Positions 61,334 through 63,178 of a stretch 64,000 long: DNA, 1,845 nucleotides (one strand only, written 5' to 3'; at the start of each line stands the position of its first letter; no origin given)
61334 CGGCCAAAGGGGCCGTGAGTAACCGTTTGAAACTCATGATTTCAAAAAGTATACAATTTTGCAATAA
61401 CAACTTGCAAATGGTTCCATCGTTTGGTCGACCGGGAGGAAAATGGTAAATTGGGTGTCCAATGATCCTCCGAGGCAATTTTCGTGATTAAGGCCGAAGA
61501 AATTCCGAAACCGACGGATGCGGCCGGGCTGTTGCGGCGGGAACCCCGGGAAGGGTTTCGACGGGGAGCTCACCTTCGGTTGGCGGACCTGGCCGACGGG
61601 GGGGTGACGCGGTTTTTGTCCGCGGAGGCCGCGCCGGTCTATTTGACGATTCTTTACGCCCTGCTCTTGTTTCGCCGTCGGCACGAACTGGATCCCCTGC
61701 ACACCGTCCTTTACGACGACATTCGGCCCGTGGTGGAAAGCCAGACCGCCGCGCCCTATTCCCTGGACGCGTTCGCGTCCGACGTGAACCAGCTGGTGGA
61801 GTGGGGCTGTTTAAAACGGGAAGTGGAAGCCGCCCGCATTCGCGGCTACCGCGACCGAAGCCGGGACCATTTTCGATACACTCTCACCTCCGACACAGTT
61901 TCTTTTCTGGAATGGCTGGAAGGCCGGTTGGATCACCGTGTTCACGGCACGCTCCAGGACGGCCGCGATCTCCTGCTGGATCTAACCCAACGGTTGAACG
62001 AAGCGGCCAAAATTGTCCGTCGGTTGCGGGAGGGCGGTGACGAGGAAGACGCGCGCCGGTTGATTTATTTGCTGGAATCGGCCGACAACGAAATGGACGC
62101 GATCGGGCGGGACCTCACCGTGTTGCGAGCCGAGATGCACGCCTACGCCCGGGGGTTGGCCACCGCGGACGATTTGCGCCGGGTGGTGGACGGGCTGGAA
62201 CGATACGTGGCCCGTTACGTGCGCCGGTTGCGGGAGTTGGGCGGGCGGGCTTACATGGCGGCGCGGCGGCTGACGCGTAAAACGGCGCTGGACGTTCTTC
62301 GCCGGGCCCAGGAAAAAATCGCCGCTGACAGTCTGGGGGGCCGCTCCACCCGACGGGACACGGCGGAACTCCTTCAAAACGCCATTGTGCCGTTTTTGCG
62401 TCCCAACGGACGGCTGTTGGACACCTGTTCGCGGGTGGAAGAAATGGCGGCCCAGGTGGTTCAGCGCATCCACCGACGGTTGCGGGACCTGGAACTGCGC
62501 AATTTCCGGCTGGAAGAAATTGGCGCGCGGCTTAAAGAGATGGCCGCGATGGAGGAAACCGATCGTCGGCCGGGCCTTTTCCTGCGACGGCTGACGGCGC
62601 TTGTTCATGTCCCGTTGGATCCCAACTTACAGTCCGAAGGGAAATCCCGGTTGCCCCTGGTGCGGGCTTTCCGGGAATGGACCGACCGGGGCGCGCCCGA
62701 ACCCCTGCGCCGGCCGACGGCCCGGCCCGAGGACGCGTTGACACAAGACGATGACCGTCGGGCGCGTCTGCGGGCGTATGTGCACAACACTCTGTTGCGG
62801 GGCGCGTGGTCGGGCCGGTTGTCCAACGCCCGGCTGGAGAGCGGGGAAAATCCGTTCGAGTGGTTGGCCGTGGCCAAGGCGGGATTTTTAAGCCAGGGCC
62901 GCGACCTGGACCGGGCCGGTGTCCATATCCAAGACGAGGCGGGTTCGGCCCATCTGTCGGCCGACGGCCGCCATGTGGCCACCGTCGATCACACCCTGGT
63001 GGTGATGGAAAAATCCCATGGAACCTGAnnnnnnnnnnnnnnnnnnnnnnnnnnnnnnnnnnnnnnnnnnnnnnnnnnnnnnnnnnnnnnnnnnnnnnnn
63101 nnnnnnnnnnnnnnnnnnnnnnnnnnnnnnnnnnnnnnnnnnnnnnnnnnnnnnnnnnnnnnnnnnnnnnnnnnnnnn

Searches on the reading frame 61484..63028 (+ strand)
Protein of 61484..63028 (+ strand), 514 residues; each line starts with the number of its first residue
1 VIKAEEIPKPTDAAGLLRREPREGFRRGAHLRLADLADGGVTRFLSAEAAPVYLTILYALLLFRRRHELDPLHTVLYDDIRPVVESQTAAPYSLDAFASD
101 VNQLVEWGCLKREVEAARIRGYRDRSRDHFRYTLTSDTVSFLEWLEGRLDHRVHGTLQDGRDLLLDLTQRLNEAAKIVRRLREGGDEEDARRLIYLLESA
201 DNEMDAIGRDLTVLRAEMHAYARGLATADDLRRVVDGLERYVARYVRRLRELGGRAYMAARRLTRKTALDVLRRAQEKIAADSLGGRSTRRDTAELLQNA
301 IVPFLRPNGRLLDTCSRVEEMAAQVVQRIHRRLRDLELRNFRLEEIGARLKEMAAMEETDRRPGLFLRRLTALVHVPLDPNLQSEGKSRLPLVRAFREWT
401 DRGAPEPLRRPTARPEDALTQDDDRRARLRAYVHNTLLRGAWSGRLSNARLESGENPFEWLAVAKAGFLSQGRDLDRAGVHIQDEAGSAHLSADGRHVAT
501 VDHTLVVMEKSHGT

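Call 46: search_protein_families(library=pfam, proteins=[window:61484-63028:+], max_evalue=0.00001)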
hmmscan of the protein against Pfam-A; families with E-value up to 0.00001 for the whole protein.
window:61484-63028:+ (514 aa): 1 family
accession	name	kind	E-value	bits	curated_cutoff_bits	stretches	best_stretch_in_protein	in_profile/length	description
PF09660.15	DUF2397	-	1.2e-11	44.5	28.5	1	42-340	1-293/483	Protein of unknown function (DUF2397)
